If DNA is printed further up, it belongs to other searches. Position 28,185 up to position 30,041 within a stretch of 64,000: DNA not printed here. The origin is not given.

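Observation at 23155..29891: TAT-exported molybdoenzyme/NrfD locus carrying an extra signal-less poly-ferredoxin gene: possible trans-membrane redox module of unknown function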

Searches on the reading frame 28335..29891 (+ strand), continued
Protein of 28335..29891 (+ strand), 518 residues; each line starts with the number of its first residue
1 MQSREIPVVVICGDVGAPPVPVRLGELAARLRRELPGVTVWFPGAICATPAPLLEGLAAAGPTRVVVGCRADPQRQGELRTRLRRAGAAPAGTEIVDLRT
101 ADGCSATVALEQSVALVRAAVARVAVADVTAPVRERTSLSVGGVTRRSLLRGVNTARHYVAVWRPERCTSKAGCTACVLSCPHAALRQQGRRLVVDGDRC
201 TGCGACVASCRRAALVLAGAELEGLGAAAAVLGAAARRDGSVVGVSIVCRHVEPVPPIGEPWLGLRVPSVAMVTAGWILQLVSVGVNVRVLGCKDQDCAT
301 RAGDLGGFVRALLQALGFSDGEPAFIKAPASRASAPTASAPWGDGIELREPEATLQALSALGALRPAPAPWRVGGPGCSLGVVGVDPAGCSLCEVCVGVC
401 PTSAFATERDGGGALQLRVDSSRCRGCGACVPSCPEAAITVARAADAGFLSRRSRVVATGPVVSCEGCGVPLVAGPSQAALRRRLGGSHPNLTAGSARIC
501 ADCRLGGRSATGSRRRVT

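Call 17: find_encoding_contigs(protein=P0040, flank=10000, max_places=2)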
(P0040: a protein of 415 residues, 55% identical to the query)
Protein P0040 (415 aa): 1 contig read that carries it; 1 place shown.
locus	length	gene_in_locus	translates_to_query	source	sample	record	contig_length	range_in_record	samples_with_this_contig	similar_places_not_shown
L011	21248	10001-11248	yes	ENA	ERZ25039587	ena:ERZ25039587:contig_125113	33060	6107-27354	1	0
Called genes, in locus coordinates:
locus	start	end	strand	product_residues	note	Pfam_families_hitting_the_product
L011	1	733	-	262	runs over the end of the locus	PF00180:Iso_dh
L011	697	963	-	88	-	PF00180:Iso_dh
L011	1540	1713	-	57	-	-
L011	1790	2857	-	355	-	PF00072:Response_reg, PF08281:Sigma70_r4_2 (faint), PF00196:GerE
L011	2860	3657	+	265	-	PF01590:GAF (weak), PF13185:GAF_2 (weak), PF07730:HisKA_3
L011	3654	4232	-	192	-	-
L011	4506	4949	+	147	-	PF12900:Pyridox_ox_2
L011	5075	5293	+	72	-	-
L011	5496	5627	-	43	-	-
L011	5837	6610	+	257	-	PF00384:Molybdopterin (weak)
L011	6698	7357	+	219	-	PF00384:Molybdopterin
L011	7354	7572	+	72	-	-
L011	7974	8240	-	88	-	-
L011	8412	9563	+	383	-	PF03916:NrfD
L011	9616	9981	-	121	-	-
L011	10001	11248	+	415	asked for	PF02613:Nitrate_red_del (weak), PF12838:Fer4_7 (faint), PF12797:Fer4_2 (faint), PF12837:Fer4_6 (faint), PF13187:Fer4_9 (weak), PF13237:Fer4_10 (weak), PF00037:Fer4 (weak)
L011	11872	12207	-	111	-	PF02627:CMD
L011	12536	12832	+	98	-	-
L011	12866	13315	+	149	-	PF00582:Usp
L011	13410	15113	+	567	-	PF02729:OTCace_N, PF00185:OTCace, PF02729:OTCace_N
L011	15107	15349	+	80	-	PF00185:OTCace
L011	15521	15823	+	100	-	-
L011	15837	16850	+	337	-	PF02653:BPD_transp_2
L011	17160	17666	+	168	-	PF02653:BPD_transp_2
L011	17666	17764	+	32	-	-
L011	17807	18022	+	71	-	-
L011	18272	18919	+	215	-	PF02608:Bmp (faint)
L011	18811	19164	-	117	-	-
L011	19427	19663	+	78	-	-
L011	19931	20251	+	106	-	-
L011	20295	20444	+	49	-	-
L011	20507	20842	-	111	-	-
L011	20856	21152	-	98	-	-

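Call 19: predict_structure(alignment_id=A1)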
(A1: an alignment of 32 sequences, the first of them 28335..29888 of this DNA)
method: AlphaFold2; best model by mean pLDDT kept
length: 518 residues; sequences in the alignment: 32
mean_pLDDT: 80.5   pTM: 0.82
mean pLDDT of the five models: 80.5, 78.4, 77.3, 77.0, 73.5
residues with pLDDT >= 90: 205; 70-90: 214; 50-70: 44; < 50: 55
segments of 3 or more residues with pLDDT < 50: 1-3, 139-155, 321-343, 508-518
pLDDT, mean of each block of 10 residues (from residue 1): 71 85 89 88 77 80 90 79 84 92 92 96 92 72 44 59 82 71 86 86 90 89 95 91 93 86 94 95 92 90 95 83 35 28 68 92 73 93 91 84 87 90 89 89 91 87 78 66 67 68 59 32
secondary structure, 60 per line:
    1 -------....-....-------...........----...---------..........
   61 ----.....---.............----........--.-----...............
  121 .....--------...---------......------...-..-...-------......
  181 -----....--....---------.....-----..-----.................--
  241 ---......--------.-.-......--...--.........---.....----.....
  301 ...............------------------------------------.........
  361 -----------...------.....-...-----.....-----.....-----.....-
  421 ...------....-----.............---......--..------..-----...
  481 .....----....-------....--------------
elements in order: E8-11 H13-16 H24-34 E39-41 H51-60 E65-69 H73-85 E93-97 H106-125 E134-136 H146-151 E158-160 H175-180 E186-189 E192-195 H205-209 H222-238 E244-249 E262-267 H275-283 E287-291 H296-315 H352-360 E372-374 E381-385 H395-399 E405-409 E415-419 H430-433 E439-446 H447-451 E455-460 H478-485 H490-493 H501-504

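Call 22: fold_search(model_id=the predicted structure, library=pdb)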
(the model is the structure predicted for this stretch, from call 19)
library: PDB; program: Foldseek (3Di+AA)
matches with E <= 10: 1389; with E <= 0.001: 8
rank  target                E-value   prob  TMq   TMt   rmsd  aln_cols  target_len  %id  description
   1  5odc_A                6.4e-08  1.00  0.22  0.18  28.2       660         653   14  Heterodisulfide reductase / [NiFe]-hydrogenase complex from Methanothermococcus thermolithotrophicus at 2.3 A resoluti (released 2017-08-30)
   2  8rvu_A                2.8e-07  1.00  0.20  0.16  29.2       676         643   16  CryoEM structure of the Elp-Hdr complex of Methanothermobacter marburgensis state 2 (composite structure) (released 2025-05-14)
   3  8rvy_A                4.0e-07  1.00  0.22  0.18  29.9       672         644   15  CryoEM structure of the Elp-Hdr complex of Methanothermobacter marburgensis state 1 (composite structure) (released 2025-05-14)
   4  5odh_A                6.1e-07  1.00  0.22  0.18  27.9       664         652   14  Heterodisulfide reductase / [NiFe]-hydrogenase complex from Methanothermococcus thermolithotrophicus soaked with heter (released 2017-08-30)
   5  5odi_A                1.1e-06  1.00  0.22  0.18  27.4       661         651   15  Heterodisulfide reductase / [NiFe]-hydrogenase complex from Methanothermococcus thermolithotrophicus cocrystallized wi (released 2017-08-30)
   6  7bkd_A                2.9e-06  1.00  0.22  0.17  29.5       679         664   15  Formate dehydrogenase - heterodisulfide reductase - formylmethanofuran dehydrogenase complex from Methanospirillum hun (released 2021-09-29)
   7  7bkb_A                4.7e-06  1.00  0.21  0.17  27.1       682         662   14  Formate dehydrogenase - heterodisulfide reductase - formylmethanofuran dehydrogenase complex from Methanospirillum hun (released 2021-09-29)
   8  7z0t_F                1.5e-04  1.00  0.17  0.54   4.8       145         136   19  Structure of the Escherichia coli formate hydrogenlyase complex (aerobic preparation, composite structure) (released 2022-09-28)
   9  5t61_v                1.1e-03  0.96  0.21  0.30  23.1       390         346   17  TUNGSTEN-CONTAINING FORMYLMETHANOFURAN DEHYDROGENASE FROM METHANOTHERMOBACTER WOLFEII, TRICLINIC FORM AT 2.55 A (released 2016-10-19)
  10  5t5i_F                1.2e-03  0.96  0.12  0.17  23.1       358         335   15  TUNGSTEN-CONTAINING FORMYLMETHANOFURAN DEHYDROGENASE FROM METHANOTHERMOBACTER WOLFEII, ORTHORHOMBIC FORM AT 1.9 A (released 2016-10-19)
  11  5exd_H                1.6e-03  0.97  0.13  0.22  13.7       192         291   20  Crystal structure of oxalate oxidoreductase from Moorella thermoacetica bound with carboxy-di-oxido-methyl-TPP (COOM-T (released 2015-12-30)
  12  5t61_F                2.1e-03  0.96  0.13  0.19  23.6       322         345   17  TUNGSTEN-CONTAINING FORMYLMETHANOFURAN DEHYDROGENASE FROM METHANOTHERMOBACTER WOLFEII, TRICLINIC FORM AT 2.55 A (released 2016-10-19)
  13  5t61_X                2.3e-03  0.92  0.21  0.30  23.2       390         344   17  TUNGSTEN-CONTAINING FORMYLMETHANOFURAN DEHYDROGENASE FROM METHANOTHERMOBACTER WOLFEII, TRICLINIC FORM AT 2.55 A (released 2016-10-19)
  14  5t61_j                2.3e-03  0.89  0.11  0.17  22.6       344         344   14  TUNGSTEN-CONTAINING FORMYLMETHANOFURAN DEHYDROGENASE FROM METHANOTHERMOBACTER WOLFEII, TRICLINIC FORM AT 2.55 A (released 2016-10-19)
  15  5t5i_N                2.7e-03  0.84  0.11  0.18  25.4       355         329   15  TUNGSTEN-CONTAINING FORMYLMETHANOFURAN DEHYDROGENASE FROM METHANOTHERMOBACTER WOLFEII, ORTHORHOMBIC FORM AT 1.9 A (released 2016-10-19)
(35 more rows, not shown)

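Call 30: find_related_loci(query=A1, collection=genome_contigs, flank=10000)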
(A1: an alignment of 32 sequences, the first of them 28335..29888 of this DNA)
Query A1 (518 aa) in genome_contigs; peptide patterns used: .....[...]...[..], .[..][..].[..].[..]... (x = any residue, [..] = any of these).
600 stretches matched a pattern (row limit reached: there are more); 120 encode a relative of the query (tblastn E <= 1e-3); the best 80 are kept; 80 distinct loci.
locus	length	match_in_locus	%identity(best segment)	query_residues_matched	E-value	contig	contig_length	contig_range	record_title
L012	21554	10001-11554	87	1-518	0e+0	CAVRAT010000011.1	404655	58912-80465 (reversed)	MAG: uncultured Acidimicrobiaceae bacterium isolate MFD04492.bin.2.85 genome assembly, contig: contig_8016, whole genome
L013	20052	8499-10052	62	1-518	0e+0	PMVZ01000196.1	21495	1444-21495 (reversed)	MAG: Acidimicrobiaceae bacterium isolate bog_528 73.20110700_S2D.47_contig_7254, whole genome shotgun sequence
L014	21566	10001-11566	59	1-518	1e-168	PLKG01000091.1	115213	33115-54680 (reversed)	MAG: Acidimicrobiaceae bacterium isolate bog_808 73.20120800_S1D.7_contig_943, whole genome shotgun sequence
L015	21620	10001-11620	37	1-505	2e-73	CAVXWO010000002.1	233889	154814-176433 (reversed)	MAG: uncultured Actinomycetota bacterium isolate MFD04492.bin.3.97 genome assembly, contig: contig_27280, whole genome s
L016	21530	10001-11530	38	9-506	7e-63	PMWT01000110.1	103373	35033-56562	MAG: Acidimicrobiaceae bacterium isolate bog_536 73.20110700_S3M.29_contig_2026, whole genome shotgun sequence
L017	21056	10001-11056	26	173-505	3e-17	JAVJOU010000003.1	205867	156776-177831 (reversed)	MAG: Rhodospirillales bacterium isolate A1-SPW-30 k141_40957, whole genome shotgun sequence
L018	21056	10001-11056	27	173-505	9e-16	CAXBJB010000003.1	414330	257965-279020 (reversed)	MAG TPA_asm: uncultured Alphaproteobacteria bacterium isolate ERR2762157_binner12_Refined_11 genome assembly, contig: ER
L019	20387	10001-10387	33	377-505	2e-12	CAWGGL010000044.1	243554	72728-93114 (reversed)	MAG: uncultured proteobacterium isolate MFD02923.bin.2.34 genome assembly, contig: contig_8113, whole genome shotgun seq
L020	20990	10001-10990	28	166-472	3e-10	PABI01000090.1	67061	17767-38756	MAG: Anaerolineaceae bacterium isolate NAT123 MHASMcontig_917851, whole genome shotgun sequence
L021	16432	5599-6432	24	195-468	6e-8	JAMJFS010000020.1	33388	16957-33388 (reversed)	MAG: Methanosarcinaceae archaeon isolate B4-05 NODE_20_length_33388_cov_31.503255, whole genome shotgun sequence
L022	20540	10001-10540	32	258-438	1e-7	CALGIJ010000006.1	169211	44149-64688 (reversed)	MAG TPA_asm: uncultured Desulfobacterales bacterium isolate SRR3330205_bin.88_CONCOCT_v1.1_MAG genome assembly, contig:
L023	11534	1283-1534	37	366-484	1e-7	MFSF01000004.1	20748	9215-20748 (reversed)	MAG: Candidatus Moranbacteria bacterium RIFOXYA12_FULL_44_15 rifixya3_full_scaffold_1217, whole genome shotgun sequence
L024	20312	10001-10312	34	377-485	1e-7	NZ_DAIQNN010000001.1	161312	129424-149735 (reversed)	MAG: Rubrimonas sp. isolate CTOTU7302 NODE_30_length_161312_cov_14.898671, whole genome shotgun sequence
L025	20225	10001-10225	38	140-217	2e-7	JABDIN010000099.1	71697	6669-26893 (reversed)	MAG: Desulfobacteraceae bacterium isolate DS_bin_10 k127_112632, whole genome shotgun sequence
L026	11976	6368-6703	30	385-497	2e-7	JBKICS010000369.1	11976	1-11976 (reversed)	MAG: Acidobacteriota bacterium isolate bins.66 NODE_6829_length_11976_cov_2.007505, whole genome shotgun sequence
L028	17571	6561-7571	21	152-483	3e-7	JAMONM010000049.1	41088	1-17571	MAG: Campylobacterales bacterium isolate 4281-140_metabat2_scaf2bin.046 4281-140_scaffold_243_c1, whole genome shotgun s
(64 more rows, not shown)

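Call 43: search_protein_families(library=pfam, proteins=[L017:9104-11212:+, L017:11413-12408:+, L017:2085-2789:-, L020:9932-11125:+, L020:10975-12447:+, L020:4086-5051:+, L020:5183-6175:+, L020:7154-9151:+, L028:6516-7616:+, L021:5428-6519:+], max_evalue=0.001)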
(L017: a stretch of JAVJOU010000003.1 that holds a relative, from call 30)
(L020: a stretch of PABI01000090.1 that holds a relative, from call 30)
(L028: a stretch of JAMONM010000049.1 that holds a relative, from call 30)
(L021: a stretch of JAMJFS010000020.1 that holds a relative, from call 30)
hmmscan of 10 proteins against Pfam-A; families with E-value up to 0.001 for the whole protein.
L017:9104-11212:+ (703 aa): 13 families
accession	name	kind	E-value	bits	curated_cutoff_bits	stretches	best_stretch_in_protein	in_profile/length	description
PF12838.12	Fer4_7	-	4.9e-18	65.8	27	2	299-341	3-52/52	4Fe-4S dicluster domain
PF00037.32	Fer4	-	5.1e-18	64.5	21.1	2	320-341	1-22/24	4Fe-4S binding domain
PF13187.11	Fer4_9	-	2.4e-13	50.3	27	2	537-583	2-52/52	4Fe-4S dicluster domain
PF13237.11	Fer4_10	-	3.2e-13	49.8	25.5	3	530-579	2-53/53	4Fe-4S dicluster domain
PF13484.11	Fer4_16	-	2.5e-12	47.8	30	0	300-318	4-22/66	4Fe-4S double cluster binding domain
PF12837.12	Fer4_6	-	5.6e-12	45.4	25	2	563-583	4-24/24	4Fe-4S binding domain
PF12797.12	Fer4_2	-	1.1e-10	41.2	24.5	1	563-580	5-22/22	4Fe-4S binding domain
PF14697.11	Fer4_21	-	5e-10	39.8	35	2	532-584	3-58/59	4Fe-4S dicluster domain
PF25160.1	LdpA_Fe-S-bd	-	4.4e-08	33.2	27.6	0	301-341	5-42/49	LdpA Fe-S cluster-binding domain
PF13183.11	Fer4_8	-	1.4e-07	32.3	27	0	566-614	3-59/68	4Fe-4S dicluster domain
PF13534.11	Fer4_17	-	3.7e-06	27.8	22.2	0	567-613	1-50/61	4Fe-4S dicluster domain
PF12800.12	Fer4_4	-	4.1e-05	24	24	0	566-580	2-16/17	4Fe-4S binding domain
PF22554.1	Chap-C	-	0.00063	20.8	27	0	8-84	10-84/91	TY-Chap C-terminal domain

L017:11413-12408:+ (332 aa): 3 families
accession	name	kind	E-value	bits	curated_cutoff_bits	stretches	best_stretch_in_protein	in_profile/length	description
PF06463.18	Mob_synth_C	-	5.7e-39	133.4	37.4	1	186-311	2-127/128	Molybdenum Cofactor Synthesis C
PF04055.27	Radical_SAM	-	1.7e-34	119.9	29.5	1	17-179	1-165/166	Radical SAM superfamily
PF13353.11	Fer4_12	-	1.7e-08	35.3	22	1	21-125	13-114/137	4Fe-4S single cluster domain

L017:2085-2789:- (234 aa): 1 family
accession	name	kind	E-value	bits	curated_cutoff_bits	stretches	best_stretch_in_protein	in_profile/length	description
PF02613.20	Nitrate_red_del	-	7.1e-31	107.5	22.2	1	79-201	5-136/136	Nitrate reductase delta subunit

L020:9932-11125:+ (398 aa): 11 families
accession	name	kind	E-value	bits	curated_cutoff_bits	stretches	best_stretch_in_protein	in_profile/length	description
PF12838.12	Fer4_7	-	5.7e-13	49.6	27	2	269-316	1-51/52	4Fe-4S dicluster domain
PF00037.32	Fer4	-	7.9e-13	48.1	21.1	2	268-285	6-23/24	4Fe-4S binding domain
PF12837.12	Fer4_6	-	2.7e-09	37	25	1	54-76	2-24/24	4Fe-4S binding domain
PF13484.11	Fer4_16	-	7.8e-09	36.6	30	0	60-85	1-26/66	4Fe-4S double cluster binding domain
PF14697.11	Fer4_21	-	5.9e-08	33.2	35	1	267-320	5-59/59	4Fe-4S dicluster domain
PF13237.11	Fer4_10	-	2e-07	31.3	25.5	0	34-72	10-53/53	4Fe-4S dicluster domain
PF13187.11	Fer4_9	-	2.3e-07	31.2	27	2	270-318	2-52/52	4Fe-4S dicluster domain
PF25160.1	LdpA_Fe-S-bd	-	3e-07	30.5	27.6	1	38-78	8-45/49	LdpA Fe-S cluster-binding domain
PF13183.11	Fer4_8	-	2.6e-06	28.3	27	0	267-283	51-67/68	4Fe-4S dicluster domain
PF12797.12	Fer4_2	-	1.1e-05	25.5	24.5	0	267-282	7-22/22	4Fe-4S binding domain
PF13534.11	Fer4_17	-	0.00013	22.9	22.2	0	266-283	42-59/61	4Fe-4S dicluster domain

L020:10975-12447:+ (491 aa): 2 families
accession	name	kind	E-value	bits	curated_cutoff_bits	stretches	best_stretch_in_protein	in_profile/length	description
PF04055.27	Radical_SAM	-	2.4e-11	44.6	29.5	1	149-255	6-113/166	Radical SAM superfamily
PF13353.11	Fer4_12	-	8.9e-07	29.7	22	1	138-236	3-99/137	4Fe-4S single cluster domain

L020:4086-5051:+ (322 aa): 1 family
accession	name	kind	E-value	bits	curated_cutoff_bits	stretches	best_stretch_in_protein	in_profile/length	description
PF04976.17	DmsC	-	1.1e-30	107.4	22.3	1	19-314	5-273/275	DMSO reductase anchor subunit (DmsC)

L020:5183-6175:+ (331 aa): 3 families
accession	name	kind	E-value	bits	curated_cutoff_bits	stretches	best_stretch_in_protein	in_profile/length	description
PF14522.11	Cytochrome_C7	-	2.3e-07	31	24.8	0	127-196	13-66/67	Cytochrome c7 and related cytochrome c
PF14537.11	Cytochrom_c3_2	-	1.8e-06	28.8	25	0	272-304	5-37/79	Cytochrome c3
PF09699.15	Paired_CXXCH_1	-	0.00012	22.2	20.6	0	205-235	9-39/41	Doubled CXXCH motif (Paired_CXXCH_1)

L020:7154-9151:+ (666 aa): 2 families
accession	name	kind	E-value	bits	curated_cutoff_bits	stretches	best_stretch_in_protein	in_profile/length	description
PF13620.12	CarboxypepD_reg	-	1.6e-09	38.4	32.3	0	393-468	2-81/82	Carboxypeptidase regulatory-like domain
PF13715.12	CarbopepD_reg_2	-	0.00077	19.9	32.2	0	305-354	1-50/88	CarboxypepD_reg-like domain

L028:6516-7616:+ (366 aa): 10 families
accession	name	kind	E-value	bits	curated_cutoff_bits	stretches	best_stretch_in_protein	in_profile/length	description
PF00037.32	Fer4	-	3.3e-14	52.4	21.1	2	71-92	3-24/24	4Fe-4S binding domain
PF12838.12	Fer4_7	-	1.2e-12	48.5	27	2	49-90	4-52/52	4Fe-4S dicluster domain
PF14697.11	Fer4_21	-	6.6e-10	39.4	35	2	49-92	10-58/59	4Fe-4S dicluster domain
PF13187.11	Fer4_9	-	4.6e-09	36.6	27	2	49-91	4-52/52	4Fe-4S dicluster domain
PF13237.11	Fer4_10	-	3.2e-08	33.8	25.5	1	48-87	10-53/53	4Fe-4S dicluster domain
PF13484.11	Fer4_16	-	3.6e-07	31.3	30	0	76-95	2-21/66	4Fe-4S double cluster binding domain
PF25160.1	LdpA_Fe-S-bd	-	7.1e-07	29.4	27.6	1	52-94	8-46/49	LdpA Fe-S cluster-binding domain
PF12797.12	Fer4_2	-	1.9e-06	27.9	24.5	1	69-88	3-22/22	4Fe-4S binding domain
PF12837.12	Fer4_6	-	1.7e-05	25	25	0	260-277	7-24/24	4Fe-4S binding domain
PF13183.11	Fer4_8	-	3.9e-05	24.6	27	0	75-90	4-19/68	4Fe-4S dicluster domain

L021:5428-6519:+ (363 aa): 9 families
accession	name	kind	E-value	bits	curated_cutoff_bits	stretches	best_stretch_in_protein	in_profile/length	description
PF00037.32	Fer4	-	9.2e-17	60.5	21.1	2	57-78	2-23/24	4Fe-4S binding domain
PF12838.12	Fer4_7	-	2e-13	51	27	2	258-304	2-52/52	4Fe-4S dicluster domain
PF13187.11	Fer4_9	-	9.3e-11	42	27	2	37-77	4-51/52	4Fe-4S dicluster domain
PF13237.11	Fer4_10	-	1.8e-09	37.8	25.5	2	57-104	3-44/53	4Fe-4S dicluster domain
PF13484.11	Fer4_16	-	2.5e-09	38.2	30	1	63-94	2-36/66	4Fe-4S double cluster binding domain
PF12837.12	Fer4_6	-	1.1e-07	31.9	25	1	55-78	1-24/24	4Fe-4S binding domain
PF14697.11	Fer4_21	-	1.7e-07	31.7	35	2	37-76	10-55/59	4Fe-4S dicluster domain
PF25160.1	LdpA_Fe-S-bd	-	2.4e-06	27.7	27.6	1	38-78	5-43/49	LdpA Fe-S cluster-binding domain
PF12797.12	Fer4_2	-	0.00041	20.6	24.5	1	56-75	3-22/22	4Fe-4S binding domain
